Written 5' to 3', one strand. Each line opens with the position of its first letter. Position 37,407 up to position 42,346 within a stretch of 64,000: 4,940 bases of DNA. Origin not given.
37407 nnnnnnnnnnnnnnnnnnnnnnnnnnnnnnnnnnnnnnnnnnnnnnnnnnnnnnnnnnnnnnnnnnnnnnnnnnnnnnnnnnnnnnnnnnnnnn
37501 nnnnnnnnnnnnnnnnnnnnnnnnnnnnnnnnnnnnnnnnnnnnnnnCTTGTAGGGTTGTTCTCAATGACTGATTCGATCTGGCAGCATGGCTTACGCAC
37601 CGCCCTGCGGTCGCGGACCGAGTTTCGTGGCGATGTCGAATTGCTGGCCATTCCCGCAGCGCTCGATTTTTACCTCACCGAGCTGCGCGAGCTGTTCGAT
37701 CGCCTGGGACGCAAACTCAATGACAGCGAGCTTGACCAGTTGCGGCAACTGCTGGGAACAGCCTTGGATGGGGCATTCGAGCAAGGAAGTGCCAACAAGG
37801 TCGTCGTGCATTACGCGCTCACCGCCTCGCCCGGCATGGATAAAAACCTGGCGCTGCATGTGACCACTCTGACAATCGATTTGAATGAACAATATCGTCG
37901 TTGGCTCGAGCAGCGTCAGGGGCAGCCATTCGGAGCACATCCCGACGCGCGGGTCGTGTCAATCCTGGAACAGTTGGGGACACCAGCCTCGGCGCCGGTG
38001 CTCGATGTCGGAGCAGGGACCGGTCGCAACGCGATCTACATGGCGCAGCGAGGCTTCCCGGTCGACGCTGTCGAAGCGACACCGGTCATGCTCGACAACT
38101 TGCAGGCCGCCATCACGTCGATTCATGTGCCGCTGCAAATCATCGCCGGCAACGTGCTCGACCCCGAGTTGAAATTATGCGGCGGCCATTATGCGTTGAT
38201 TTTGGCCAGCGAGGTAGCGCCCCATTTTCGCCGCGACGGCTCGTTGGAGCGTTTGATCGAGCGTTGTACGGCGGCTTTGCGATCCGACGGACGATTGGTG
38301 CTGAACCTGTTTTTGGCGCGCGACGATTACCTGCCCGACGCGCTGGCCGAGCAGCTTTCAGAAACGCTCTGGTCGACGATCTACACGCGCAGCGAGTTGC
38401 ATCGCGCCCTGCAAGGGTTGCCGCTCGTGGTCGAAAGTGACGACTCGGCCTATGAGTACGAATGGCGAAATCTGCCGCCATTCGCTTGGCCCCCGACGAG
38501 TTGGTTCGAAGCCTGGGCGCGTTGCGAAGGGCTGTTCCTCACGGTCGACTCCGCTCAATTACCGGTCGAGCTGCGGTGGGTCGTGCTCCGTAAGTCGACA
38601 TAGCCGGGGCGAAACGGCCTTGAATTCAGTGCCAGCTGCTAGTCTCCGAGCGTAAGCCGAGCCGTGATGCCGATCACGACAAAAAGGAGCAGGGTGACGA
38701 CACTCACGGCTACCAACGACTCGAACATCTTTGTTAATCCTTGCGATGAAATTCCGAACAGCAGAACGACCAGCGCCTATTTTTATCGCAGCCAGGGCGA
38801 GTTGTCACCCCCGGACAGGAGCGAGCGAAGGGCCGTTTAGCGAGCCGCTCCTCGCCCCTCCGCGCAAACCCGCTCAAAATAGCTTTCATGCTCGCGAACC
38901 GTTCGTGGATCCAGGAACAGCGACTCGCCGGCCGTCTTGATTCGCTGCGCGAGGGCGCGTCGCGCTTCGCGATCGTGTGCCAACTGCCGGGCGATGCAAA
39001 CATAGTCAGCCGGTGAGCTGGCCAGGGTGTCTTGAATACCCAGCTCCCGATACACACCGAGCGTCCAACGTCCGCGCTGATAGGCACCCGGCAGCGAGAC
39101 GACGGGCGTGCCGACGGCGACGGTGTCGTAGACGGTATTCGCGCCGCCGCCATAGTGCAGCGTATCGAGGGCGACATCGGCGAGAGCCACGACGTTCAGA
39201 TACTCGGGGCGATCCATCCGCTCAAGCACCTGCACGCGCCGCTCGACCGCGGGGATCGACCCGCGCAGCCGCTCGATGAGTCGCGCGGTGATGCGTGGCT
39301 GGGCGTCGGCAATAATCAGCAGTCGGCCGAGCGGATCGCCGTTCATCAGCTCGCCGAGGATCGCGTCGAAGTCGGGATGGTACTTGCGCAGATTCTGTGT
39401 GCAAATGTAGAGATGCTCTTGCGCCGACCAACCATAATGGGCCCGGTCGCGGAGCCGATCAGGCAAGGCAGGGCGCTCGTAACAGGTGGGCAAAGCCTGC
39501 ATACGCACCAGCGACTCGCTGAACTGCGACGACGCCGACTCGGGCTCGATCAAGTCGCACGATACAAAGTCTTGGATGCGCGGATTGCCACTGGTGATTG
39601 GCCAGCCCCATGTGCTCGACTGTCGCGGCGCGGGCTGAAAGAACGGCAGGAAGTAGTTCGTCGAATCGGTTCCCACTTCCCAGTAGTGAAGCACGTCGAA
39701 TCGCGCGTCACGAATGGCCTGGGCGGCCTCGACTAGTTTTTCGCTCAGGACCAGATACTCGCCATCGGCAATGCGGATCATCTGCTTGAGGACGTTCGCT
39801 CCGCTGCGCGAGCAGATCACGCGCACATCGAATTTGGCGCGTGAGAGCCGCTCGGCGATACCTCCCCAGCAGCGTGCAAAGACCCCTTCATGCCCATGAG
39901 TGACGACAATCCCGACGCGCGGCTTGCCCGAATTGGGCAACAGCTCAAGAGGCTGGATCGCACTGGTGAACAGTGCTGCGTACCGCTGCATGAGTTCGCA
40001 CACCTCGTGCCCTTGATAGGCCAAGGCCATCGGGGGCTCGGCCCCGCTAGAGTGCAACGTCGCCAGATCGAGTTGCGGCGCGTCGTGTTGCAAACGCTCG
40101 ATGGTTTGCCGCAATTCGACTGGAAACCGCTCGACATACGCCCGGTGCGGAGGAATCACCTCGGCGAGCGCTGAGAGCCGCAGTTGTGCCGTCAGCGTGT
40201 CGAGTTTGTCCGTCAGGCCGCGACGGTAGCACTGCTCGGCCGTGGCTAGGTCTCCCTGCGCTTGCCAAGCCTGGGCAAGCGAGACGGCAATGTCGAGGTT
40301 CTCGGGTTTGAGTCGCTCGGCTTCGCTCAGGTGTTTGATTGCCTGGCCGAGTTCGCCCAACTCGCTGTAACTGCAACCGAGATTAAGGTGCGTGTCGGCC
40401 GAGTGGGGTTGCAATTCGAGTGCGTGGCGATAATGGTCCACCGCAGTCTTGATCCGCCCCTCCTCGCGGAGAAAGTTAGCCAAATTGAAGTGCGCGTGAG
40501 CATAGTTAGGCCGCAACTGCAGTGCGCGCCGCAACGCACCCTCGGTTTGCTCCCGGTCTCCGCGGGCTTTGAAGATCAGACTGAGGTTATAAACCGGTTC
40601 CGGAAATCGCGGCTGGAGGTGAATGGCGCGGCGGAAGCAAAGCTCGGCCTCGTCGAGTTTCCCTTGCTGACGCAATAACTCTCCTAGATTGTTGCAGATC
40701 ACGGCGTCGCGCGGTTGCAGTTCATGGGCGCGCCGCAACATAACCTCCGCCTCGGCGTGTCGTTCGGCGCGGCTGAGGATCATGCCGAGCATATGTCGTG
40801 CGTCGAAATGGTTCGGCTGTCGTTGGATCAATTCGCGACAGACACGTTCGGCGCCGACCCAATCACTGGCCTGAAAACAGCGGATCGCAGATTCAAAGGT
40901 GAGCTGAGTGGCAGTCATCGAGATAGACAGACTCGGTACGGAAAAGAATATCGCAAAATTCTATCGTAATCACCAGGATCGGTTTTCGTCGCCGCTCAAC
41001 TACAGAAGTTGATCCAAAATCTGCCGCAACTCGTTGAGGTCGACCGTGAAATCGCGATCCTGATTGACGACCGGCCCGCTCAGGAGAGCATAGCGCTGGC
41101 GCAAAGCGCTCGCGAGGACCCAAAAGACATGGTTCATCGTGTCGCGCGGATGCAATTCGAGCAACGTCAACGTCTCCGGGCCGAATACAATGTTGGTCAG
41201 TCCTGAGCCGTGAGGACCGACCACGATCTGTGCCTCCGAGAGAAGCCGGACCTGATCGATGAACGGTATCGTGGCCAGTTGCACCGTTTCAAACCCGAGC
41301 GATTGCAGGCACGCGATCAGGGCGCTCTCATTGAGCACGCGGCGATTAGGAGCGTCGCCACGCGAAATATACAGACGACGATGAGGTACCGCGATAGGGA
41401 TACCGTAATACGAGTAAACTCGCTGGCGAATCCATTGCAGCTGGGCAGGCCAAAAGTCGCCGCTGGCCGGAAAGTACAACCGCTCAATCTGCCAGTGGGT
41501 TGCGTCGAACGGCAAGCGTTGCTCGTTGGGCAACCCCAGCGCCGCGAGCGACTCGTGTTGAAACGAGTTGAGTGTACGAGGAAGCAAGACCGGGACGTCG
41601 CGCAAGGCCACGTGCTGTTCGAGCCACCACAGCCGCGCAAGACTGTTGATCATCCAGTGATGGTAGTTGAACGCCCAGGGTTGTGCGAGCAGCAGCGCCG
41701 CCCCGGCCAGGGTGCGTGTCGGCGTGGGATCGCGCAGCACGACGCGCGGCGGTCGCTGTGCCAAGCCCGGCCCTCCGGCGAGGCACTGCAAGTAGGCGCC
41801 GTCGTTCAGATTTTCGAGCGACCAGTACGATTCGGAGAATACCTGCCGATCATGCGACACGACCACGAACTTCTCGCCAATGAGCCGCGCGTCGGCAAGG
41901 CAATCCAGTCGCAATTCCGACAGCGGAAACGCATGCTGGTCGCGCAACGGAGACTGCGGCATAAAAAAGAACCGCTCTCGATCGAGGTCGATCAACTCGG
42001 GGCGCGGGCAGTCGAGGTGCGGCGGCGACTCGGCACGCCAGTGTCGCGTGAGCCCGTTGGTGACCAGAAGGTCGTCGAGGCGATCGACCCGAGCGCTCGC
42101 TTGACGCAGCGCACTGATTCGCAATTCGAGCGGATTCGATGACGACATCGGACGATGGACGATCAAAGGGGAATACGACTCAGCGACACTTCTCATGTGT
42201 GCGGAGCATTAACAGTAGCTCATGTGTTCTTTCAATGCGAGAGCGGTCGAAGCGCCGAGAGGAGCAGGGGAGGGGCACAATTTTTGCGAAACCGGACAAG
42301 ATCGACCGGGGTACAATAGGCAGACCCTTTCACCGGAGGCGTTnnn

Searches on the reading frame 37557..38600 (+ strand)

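Call 68: search_protein_families(library=pfam, proteins=[window:37557-38600:+], max_evalue=0.00001)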
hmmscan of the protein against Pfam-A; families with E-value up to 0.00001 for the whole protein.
window:37557-38600:+ (348 aa): 4 families
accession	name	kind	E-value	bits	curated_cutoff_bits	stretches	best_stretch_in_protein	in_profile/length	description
PF13489.12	Methyltransf_23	-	2.6e-11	44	27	1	135-287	11-156/164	Methyltransferase domain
PF13649.12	Methyltransf_25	-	4.7e-11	43.7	27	1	148-245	1-97/97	Methyltransferase domain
PF08241.18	Methyltransf_11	-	5.8e-09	36.9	21.2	1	149-249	1-95/95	Methyltransferase domain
PF08242.18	Methyltransf_12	-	6.3e-07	30.5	30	1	149-247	1-98/98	Methyltransferase domain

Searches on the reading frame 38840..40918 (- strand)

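Call 68: search_protein_families(library=pfam, proteins=[window:38840-40918:-], max_evalue=0.00001)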
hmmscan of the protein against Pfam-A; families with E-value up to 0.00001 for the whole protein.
window:38840-40918:- (693 aa): 18 families
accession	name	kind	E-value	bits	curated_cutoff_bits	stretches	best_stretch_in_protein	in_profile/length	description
PF00515.34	TPR_1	-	3e-33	112.7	27.8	1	72-105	1-34/34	Tetratricopeptide repeat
PF07719.23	TPR_2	-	1e-30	103.7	27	1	74-104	3-33/34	Tetratricopeptide repeat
PF13431.12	TPR_17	-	2.9e-27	93.1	24.4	0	162-194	1-33/34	Tetratricopeptide repeat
PF13414.12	TPR_11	-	6.7e-26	90.1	26.8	1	150-188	4-42/42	TPR repeat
PF13181.12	TPR_8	-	9.7e-26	88.1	25.7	0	74-103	3-32/34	Tetratricopeptide repeat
PF14559.12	TPR_19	-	3.4e-22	79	25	0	51-104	4-57/68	Tetratricopeptide repeat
PF13428.12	TPR_14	-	6.8e-19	66.9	23.5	0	142-181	3-42/44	Tetratricopeptide repeat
PF13432.12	TPR_16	-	7.8e-17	61.8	32.7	0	112-173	3-64/65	Tetratricopeptide repeat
PF13424.12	TPR_12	-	1.7e-16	60.6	30.1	2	140-204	3-75/77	Tetratricopeptide repeat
PF13374.12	TPR_10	-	3.3e-15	56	27.5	0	73-100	3-30/42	Tetratricopeptide repeat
PF13176.12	TPR_7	-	5.8e-13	48.3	27.9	0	75-106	2-35/36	Tetratricopeptide repeat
PF23914.1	TPR_CcmH_CycH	-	2.3e-11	44.2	42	0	164-235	40-114/158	Cytochrome c-type biogenesis protein H TPR domain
PF13844.12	Glyco_transf_41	-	1.1e-10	40.9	25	1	572-663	437-527/543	Glycosyl transferase family 41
PF17874.7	TPR_MalT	-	1.2e-09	38.4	45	0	114-246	48-187/336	MalT-like TPR region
PF13174.12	TPR_6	-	1.9e-09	38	26.3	0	78-103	6-31/33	Tetratricopeptide repeat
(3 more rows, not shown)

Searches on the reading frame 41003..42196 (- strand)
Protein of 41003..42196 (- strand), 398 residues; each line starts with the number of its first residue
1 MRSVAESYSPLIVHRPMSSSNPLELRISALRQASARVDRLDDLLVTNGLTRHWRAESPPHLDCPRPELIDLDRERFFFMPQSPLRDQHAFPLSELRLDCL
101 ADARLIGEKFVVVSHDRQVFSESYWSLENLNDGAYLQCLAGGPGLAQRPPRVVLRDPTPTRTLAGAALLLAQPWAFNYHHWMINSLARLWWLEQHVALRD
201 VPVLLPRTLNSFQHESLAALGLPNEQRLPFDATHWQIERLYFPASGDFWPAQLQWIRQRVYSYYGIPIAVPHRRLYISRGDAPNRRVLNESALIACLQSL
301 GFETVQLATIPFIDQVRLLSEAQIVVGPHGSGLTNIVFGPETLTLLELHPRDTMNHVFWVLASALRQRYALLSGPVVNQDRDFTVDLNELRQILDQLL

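Call 69: search_protein_families(library=pfam, proteins=[window:41003-42196:-], max_evalue=0.00001)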
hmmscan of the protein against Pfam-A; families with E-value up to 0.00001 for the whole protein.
window:41003-42196:- (398 aa): 1 family
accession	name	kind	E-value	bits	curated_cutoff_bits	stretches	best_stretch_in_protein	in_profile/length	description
PF04577.19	Glyco_transf_61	-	6.6e-27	94.9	27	1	178-342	1-133/137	Glycosyltransferase 61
